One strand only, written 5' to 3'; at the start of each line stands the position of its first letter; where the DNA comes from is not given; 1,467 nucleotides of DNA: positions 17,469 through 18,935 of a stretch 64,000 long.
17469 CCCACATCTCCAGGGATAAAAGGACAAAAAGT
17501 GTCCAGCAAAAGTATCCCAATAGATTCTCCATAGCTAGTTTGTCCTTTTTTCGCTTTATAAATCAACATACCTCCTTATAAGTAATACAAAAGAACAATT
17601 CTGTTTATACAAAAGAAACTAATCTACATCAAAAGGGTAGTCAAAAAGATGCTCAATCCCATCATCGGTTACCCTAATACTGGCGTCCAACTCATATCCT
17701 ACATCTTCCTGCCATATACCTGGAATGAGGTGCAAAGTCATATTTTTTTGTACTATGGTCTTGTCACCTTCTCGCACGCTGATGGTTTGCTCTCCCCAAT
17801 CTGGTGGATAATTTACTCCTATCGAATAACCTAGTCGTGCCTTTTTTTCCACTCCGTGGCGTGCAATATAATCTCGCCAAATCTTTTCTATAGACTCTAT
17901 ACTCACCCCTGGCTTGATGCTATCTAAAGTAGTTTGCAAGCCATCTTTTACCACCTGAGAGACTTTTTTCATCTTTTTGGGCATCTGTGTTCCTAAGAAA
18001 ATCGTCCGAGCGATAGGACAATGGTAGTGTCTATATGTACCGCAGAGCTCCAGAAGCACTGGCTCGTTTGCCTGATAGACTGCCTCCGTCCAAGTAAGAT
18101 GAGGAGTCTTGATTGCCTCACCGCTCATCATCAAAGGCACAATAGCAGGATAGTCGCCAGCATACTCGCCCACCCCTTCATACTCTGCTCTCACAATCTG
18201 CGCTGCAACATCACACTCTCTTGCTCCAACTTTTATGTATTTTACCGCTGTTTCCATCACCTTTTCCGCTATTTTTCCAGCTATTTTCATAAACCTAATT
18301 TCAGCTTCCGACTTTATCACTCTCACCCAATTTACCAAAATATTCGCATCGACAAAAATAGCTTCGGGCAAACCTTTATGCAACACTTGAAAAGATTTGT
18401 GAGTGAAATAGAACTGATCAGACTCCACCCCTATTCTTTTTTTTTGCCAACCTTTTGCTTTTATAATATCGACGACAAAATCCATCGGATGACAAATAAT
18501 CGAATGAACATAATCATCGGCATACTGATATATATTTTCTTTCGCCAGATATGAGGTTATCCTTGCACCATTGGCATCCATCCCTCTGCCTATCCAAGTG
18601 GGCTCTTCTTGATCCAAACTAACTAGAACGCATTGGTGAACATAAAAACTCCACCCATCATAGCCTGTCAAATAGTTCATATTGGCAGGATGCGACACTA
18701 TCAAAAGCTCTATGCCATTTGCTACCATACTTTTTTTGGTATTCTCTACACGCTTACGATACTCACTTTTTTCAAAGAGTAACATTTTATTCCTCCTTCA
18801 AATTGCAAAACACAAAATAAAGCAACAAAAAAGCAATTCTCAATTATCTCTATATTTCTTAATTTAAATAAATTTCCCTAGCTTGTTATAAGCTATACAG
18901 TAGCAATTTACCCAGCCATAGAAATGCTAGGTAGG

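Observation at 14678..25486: Ectoine/diaminobutyrate-type catabolic operon in which canonical Asd and aspartate kinase replace the usual aldehyde dehydrogenase: a possible ATP-yielding route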

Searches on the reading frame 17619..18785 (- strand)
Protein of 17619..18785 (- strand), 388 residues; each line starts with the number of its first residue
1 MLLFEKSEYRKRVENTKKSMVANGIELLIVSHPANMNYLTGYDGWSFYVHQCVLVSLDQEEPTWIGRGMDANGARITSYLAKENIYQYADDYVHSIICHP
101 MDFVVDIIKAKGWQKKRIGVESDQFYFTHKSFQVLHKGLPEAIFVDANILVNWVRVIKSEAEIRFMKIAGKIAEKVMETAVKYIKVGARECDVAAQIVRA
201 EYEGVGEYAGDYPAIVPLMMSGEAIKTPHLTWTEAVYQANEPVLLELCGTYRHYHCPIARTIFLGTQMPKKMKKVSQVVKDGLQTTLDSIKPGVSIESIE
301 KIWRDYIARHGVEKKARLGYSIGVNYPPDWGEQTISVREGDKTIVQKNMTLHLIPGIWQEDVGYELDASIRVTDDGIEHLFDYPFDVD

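Call 4: search_protein_families(library=ncbifam, proteins=[window:17619-18785:-], max_evalue=0.00001)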
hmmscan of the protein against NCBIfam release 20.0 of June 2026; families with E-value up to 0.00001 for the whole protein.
window:17619-18785:- (388 aa): 10 families
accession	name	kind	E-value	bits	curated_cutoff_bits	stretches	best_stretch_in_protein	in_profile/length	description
TIGR02993.1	ectoine_eutD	equivalog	2.6e-131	438.4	613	1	2-384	4-384/391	ectoine hydrolase DoeA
NF038259.1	ectoine_DoeA_2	exception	2.8e-64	217.2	575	1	3-385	8-381/386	ectoine hydrolase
NF040821.1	dipep_PepQ_Arch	equivalog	5e-22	78.4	630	1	116-380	84-338/346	Xaa-Pro dipeptidase PepQ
NF007310.0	PRK09795.1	equivalog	1e-15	57.5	393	1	114-384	89-352/361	aminopeptidase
NF008131.0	PRK10879.1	equivalog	5.1e-13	48.6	465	1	142-300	158-312/438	Xaa-Pro aminopeptidase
TIGR00500.1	met_pdase_I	equivalog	8.4e-12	45.1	171.35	1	157-313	3-159/247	type I methionyl aminopeptidase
NF011174.0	PRK14576.1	subfamily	4.6e-11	42.2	487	1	103-380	125-394/405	putative endopeptidase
NF011173.0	PRK14575.1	equivalog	1.6e-10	40.5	850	1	99-325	118-342/406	putative peptidase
NF011720.0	PRK15173.1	subfamily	1.7e-10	40.4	420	1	115-325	75-279/343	peptidase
NF043017.1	DimsulpropLyDddP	equivalog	1.1e-08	34.4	600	1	103-386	157-439/443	dimethylsulfonioproprionate lyase DddP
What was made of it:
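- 17619..18785 (-): M24 hydrolase of the DoeA/EutD (ectoine hydrolase) family. TIGR02993 438 bits (cut-off 613), against 78 bits for PepQ (call 4).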

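Call 5: search_protein_families(library=pfam, proteins=[window:17619-18785:-], max_evalue=0.001)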
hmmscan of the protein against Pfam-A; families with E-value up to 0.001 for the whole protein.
window:17619-18785:- (388 aa): 2 families
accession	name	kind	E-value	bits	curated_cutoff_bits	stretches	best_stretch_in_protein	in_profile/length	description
PF00557.29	Peptidase_M24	-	3.7e-34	118.8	23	1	165-373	2-207/208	Metallopeptidase family M24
PF01321.24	Creatinase_N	-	2.7e-16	60.7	22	1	12-157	1-128/128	Creatinase/Prolidase N-terminal domain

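Call 8: find_homologous_proteins(query=window:17619-18785:-, max_evalue=1e-20)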
Query window:17619-18785:- (388 aa): 7998 proteins with E <= 1e-20 among 8000 candidates; the best 120 are listed.
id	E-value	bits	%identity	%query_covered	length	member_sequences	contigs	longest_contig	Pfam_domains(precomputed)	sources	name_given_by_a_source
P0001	7.7e-265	896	100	100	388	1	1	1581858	PF01321.25,PF00557.30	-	-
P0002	5.6e-183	627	68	100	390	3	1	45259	PF01321.25,PF00557.30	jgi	-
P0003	1.2e-182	626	69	100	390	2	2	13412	PF01321.25,PF00557.30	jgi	-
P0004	1.7e-181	622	67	100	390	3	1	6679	PF01321.25,PF00557.30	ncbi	ncbi:MAG: M24 family metallopeptidase [Spirochaetota bacterium]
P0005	9.9e-181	619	67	100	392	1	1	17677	PF01321.25,PF00557.30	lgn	-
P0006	4.4e-180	617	68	100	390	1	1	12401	PF01321.25,PF00557.30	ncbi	ncbi:MAG: M24 family metallopeptidase [Sediminispirochaetaceae bacterium]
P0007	8.5e-180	616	68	100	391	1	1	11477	PF01321.25,PF00557.30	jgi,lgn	jgi:Xaa-Pro aminopeptidase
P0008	1.0e-179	616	67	100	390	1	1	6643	PF01321.25,PF00557.30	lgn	-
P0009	1.4e-179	615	68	100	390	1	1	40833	PF01321.25,PF00557.30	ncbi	-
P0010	1.7e-179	615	67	99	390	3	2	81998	PF01321.25,PF00557.30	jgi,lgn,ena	-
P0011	2.5e-179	615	67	100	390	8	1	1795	PF01321.25,PF00557.30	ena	-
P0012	2.9e-179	614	68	99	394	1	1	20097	PF01321.25,PF00557.30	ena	-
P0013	3.2e-179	614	67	100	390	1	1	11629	PF01321.25,PF00557.30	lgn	-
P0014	4.4e-179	614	67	100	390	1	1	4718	PF01321.25,PF00557.30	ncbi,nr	ncbi:MAG: M24 family metallopeptidase [Spirochaetota bacterium]|nr:M24 family metallopeptidase [Spir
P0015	1.2e-178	612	67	99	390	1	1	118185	PF01321.25,PF00557.30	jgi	-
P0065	3.0e-175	601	66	100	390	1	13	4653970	PF01321.25,PF00557.30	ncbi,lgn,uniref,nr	ncbi:M24 family metallopeptidase [Sediminispirochaeta smaragdinae]|uniref:Creatinase n=1 Tax=Sedimin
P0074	1.2e-174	599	66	100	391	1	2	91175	PF01321.25,PF00557.30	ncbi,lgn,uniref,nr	ncbi:M24 family metallopeptidase [Alkaliphilus peptidifermentans]|uniref:Xaa-Pro dipeptidase n=1 Tax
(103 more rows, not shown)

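Call 10: find_related_loci(query=A1, collection=genome_contigs, flank=10000)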
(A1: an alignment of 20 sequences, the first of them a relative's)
Query A1 (388 aa) in genome_contigs; peptide patterns used: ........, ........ (x = any residue, [..] = any of these).
600 stretches matched a pattern (row limit reached: there are more); 576 encode a relative of the query (tblastn E <= 1e-3); the best 80 are kept; 80 distinct loci.
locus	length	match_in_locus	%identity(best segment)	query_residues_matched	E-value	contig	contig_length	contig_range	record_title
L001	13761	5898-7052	69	1-385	0e+0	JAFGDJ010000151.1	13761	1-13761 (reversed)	MAG: Spirochaetales bacterium isolate Zod_Metabat.1170 k87_4882400, whole genome shotgun sequence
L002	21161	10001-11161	68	1-387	0e+0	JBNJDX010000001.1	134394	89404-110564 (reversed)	MAG: Spirochaetota bacterium isolate Y23_30dBSe4.bin.165 NODE_18_length_134394_cov_17.316237, whole genome shotgun seque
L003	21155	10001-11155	68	1-385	0e+0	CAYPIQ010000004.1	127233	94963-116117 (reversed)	MAG TPA_asm: uncultured Spirochaetales bacterium isolate binchicken_co379_68 genome assembly, contig: NODE_100_length_12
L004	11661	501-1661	68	1-387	0e+0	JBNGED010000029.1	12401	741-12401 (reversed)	MAG: Sediminispirochaetaceae bacterium isolate E05-066 bin51.fa-29, whole genome shotgun sequence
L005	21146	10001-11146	69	1-382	0e+0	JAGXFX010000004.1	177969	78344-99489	MAG: Soehngenia sp. isolate LH_M25 k141_184042, whole genome shotgun sequence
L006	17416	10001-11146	69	1-382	0e+0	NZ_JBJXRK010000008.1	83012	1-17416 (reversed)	Gudongella sp. SC589 8, whole genome shotgun sequence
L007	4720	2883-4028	69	1-382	0e+0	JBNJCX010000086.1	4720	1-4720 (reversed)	MAG: Bacillota bacterium isolate Y23_7dBSe1.bin.15 NODE_23818_length_4720_cov_17.861069, whole genome shotgun sequence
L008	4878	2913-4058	68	1-382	0e+0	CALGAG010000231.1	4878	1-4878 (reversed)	MAG TPA_asm: uncultured Firmicutes bacterium isolate SRR7299214_bin.56_CONCOCT_v1.1_MAG genome assembly, contig: ERZ7829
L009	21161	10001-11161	67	1-387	0e+0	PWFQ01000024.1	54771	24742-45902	MAG: Clostridiaceae bacterium isolate T1Sed10_28 T1-Sed10-C312, whole genome shotgun sequence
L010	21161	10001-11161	67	1-387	0e+0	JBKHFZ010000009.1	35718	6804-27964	MAG: Spirochaetaceae bacterium isolate D1M06_11 NODE_443_length_35718_cov_7.182879, whole genome shotgun sequence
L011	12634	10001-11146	68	1-382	0e+0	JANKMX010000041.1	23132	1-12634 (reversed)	MAG: Gudongella sp. isolate M17C-05 NODE_41_length_23132_cov_4.180006, whole genome shotgun sequence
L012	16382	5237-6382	68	1-382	0e+0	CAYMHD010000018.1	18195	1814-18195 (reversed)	MAG TPA_asm: uncultured Gudongella sp. isolate binchicken_co42_405 genome assembly, contig: NODE_4109_length_18195_cov_4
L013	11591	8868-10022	67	3-387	0e+0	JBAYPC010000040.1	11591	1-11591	MAG: Alkalispirochaeta sp. isolate SO_2016_LW2_129 scaffold11649_LW138R_2016, whole genome shotgun sequence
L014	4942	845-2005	67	1-387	0e+0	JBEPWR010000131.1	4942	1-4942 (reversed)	MAG: Eubacteriales bacterium isolate 01_S196.semibin_refined.024_sub NODE_15845_length_4942_cov_2.020561, whole genome s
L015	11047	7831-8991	64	1-387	0e+0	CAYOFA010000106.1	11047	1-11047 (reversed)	MAG TPA_asm: uncultured Spirochaetaceae bacterium isolate SRP332253_co1_294 genome assembly, contig: NODE_9968_length_11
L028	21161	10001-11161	67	1-387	0e+0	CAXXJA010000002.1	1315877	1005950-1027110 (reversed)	MAG: Sphaerochaetaceae bacterium isolate a9bcfc89-315c-4f53-91f9-1ff9c53e3a1f genome assembly, contig: contig_2, whole g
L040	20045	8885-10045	63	1-387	5e-172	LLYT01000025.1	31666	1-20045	MAG: Deltaproteobacteria bacterium tcs-42 Contig_25, whole genome shotgun sequence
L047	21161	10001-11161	63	1-387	3e-170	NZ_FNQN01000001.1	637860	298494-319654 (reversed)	Desulfuromusa kysingii strain DSM 7343, whole genome shotgun sequence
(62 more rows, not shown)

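Call 12: find_encoding_contigs(protein=P0065, flank=10000, max_places=2)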
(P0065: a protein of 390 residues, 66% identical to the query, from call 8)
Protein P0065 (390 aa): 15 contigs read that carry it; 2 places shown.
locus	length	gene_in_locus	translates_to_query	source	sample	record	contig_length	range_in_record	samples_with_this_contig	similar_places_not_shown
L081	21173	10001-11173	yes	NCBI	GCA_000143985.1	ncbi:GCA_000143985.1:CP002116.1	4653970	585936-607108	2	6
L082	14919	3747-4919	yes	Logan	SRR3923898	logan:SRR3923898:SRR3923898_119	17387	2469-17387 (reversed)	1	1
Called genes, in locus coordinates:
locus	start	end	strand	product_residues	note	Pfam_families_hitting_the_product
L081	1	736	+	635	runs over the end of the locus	PF01841:Transglut_core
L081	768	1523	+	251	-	PF01022:HTH_5 (weak), PF09339:HTH_IclR, PF12802:MarR_2 (weak), PF12840:HTH_20 (weak), PF13412:HTH_24 (weak), PF25212:HVO_A0114 (weak), PF01614:IclR_C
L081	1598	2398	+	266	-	PF09339:HTH_IclR, PF12802:MarR_2 (weak), PF01614:IclR_C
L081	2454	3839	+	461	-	PF00202:Aminotran_3, PF00155:Aminotran_1_2 (faint)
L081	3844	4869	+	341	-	PF01118:Semialdhyde_dh, PF02774:Semialdhyde_dhC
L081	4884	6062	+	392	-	PF01546:Peptidase_M20, PF07687:M20_dimer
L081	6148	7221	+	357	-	PF03480:DctP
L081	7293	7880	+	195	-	PF04290:DctQ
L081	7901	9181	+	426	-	PF06808:DctM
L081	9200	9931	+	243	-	PF01177:Asp_Glu_race (weak)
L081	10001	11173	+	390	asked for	PF01321:Creatinase_N, PF00557:Peptidase_M24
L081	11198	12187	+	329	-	PF00291:PALP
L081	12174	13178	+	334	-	PF02423:OCD_Mu_crystall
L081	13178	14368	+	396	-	PF01321:Creatinase_N, PF00557:Peptidase_M24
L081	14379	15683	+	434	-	PF00696:AA_kinase, PF22468:ACT_9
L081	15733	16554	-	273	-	-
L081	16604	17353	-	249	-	-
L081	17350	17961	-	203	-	PF03975:CheD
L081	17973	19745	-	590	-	-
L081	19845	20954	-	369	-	PF00005:ABC_tran, PF17912:OB_MalK, PF08402:TOBE_2 (weak), PF03459:TOBE (weak)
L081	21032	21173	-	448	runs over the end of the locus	-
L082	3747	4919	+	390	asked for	PF01321:Creatinase_N, PF00557:Peptidase_M24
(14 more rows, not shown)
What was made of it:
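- Ask closes the operon in S. smaragdinae, 10 nt after the previous gene (call 12).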

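Call 13: find_encoding_contigs(protein=P0074, flank=10000, max_places=2)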
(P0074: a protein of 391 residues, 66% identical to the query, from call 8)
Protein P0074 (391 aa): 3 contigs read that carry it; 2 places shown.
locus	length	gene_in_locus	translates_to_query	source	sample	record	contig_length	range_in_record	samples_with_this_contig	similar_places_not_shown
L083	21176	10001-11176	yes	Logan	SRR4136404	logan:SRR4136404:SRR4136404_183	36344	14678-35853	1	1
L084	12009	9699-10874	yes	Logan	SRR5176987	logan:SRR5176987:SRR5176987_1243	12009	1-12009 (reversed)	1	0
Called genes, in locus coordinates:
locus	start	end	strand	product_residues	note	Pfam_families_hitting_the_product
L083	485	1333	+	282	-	PF02548:Pantoate_transf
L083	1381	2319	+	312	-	-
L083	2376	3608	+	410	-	PF02812:ELFV_dehydrog_N, PF00208:ELFV_dehydrog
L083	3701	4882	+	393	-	PF01546:Peptidase_M20, PF07687:M20_dimer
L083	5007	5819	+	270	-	PF09339:HTH_IclR, PF01614:IclR_C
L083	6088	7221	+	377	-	PF03480:DctP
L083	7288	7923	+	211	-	PF04290:DctQ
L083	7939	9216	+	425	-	PF06808:DctM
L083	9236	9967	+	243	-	-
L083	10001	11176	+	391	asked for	PF01321:Creatinase_N, PF00557:Peptidase_M24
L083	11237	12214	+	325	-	PF00291:PALP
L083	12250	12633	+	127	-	PF01042:Ribonuc_L-PSP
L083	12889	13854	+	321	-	PF00892:EamA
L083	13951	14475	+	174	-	PF13302:Acetyltransf_3, PF13420:Acetyltransf_4 (weak), PF00583:Acetyltransf_1, PF13508:Acetyltransf_7 (faint)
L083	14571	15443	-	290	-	PF00165:HTH_AraC, PF12833:HTH_18, PF00165:HTH_AraC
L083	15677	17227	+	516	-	PF00395:SLH (weak)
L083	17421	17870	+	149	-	PF12802:MarR_2 (faint)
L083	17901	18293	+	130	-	PF04205:FMN_bind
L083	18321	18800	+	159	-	PF12641:Flavodoxin_3, PF12724:Flavodoxin_5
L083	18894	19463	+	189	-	PF03358:FMN_red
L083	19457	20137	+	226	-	-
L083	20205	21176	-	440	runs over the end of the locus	-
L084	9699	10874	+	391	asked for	PF01321:Creatinase_N, PF00557:Peptidase_M24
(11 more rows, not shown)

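Call 20: find_encoding_contigs(protein=P0001, flank=1000, max_places=3)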
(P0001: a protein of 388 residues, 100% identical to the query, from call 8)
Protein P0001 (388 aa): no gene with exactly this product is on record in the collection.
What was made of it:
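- Tried and rejected: The window's own proteins are not on record by exact match (call 20).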

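Call 21: search_solved_structures(query=window:17619-18785:-, max_evalue=1e-10, show_alignments=1)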
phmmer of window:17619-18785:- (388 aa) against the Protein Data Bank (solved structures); distinct sequences matched with E-value up to 1e-10: 17.
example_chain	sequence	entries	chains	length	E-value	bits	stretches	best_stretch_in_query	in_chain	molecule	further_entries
6twk_A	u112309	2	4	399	1.8e-103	349.9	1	2-385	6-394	Ectoine hydrolase DoeA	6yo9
6twj_A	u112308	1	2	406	2e-103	349.8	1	2-385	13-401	Ectoine hydrolase DoeA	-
1wy2_A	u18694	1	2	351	6.9e-23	84.7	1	135-380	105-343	Xaa-Pro dipeptidase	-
1pv9_A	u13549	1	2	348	9.6e-21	77.6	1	117-380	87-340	Xaa-Pro dipeptidase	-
7n02_A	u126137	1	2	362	7.5e-19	71.4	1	25-380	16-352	Aminopeptidase P family protein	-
3q6d_A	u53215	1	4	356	8.8e-19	71.2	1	102-383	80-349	Proline dipeptidase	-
4zng_C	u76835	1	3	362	9.5e-19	71.1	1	99-380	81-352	Prolidase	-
6xmr_A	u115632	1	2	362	1.2e-18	70.7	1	135-380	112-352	Aminopeptidase P family protein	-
5cdl_A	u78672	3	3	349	2.8e-18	69.5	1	116-380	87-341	Proline dipeptidase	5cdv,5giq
5giu_A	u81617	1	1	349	2.8e-18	69.5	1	116-380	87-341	Proline dipeptidase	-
7k3u_A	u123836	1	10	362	2.9e-18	69.5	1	99-380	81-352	Aminopeptidase P family protein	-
9kw9_A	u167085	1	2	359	1.3e-17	67.3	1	8-354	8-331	Proline dipeptidase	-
9kwa_A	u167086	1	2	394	1.8e-17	66.9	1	8-354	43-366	Proline dipeptidase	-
1wn1_A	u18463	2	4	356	6.7e-16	61.7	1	142-364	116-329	dipeptidase | 356aa long hypothetical dipeptidase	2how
4fkc_A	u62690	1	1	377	1.9e-13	53.6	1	150-374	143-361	Xaa-Pro aminopeptidase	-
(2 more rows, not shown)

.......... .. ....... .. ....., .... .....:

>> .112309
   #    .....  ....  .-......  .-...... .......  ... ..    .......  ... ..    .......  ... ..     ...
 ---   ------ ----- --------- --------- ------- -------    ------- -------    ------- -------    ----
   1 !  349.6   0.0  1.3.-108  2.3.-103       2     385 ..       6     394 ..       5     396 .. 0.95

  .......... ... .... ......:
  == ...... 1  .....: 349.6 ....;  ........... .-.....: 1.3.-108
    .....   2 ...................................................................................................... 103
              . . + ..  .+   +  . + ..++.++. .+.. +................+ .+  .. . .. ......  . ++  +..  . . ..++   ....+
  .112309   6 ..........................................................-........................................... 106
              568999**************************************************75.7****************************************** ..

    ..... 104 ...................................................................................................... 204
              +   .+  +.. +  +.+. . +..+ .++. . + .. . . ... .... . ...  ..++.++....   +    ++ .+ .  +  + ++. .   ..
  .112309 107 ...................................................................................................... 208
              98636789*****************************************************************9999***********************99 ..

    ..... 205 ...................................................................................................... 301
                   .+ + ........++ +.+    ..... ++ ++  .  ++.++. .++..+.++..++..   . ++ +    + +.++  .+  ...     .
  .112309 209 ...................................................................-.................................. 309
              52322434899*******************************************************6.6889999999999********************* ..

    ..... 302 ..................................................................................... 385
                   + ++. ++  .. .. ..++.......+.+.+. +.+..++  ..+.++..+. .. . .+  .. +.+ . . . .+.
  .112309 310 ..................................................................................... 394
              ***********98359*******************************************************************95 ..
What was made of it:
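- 17619..18785 (-): Solved DoeA structures 6TWK/6TWJ score 350 bits, against 85 bits for prolidases (call 21).
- The M24 protein matches DoeA structures at 350 bits, against 85 bits for prolidases (call 21).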
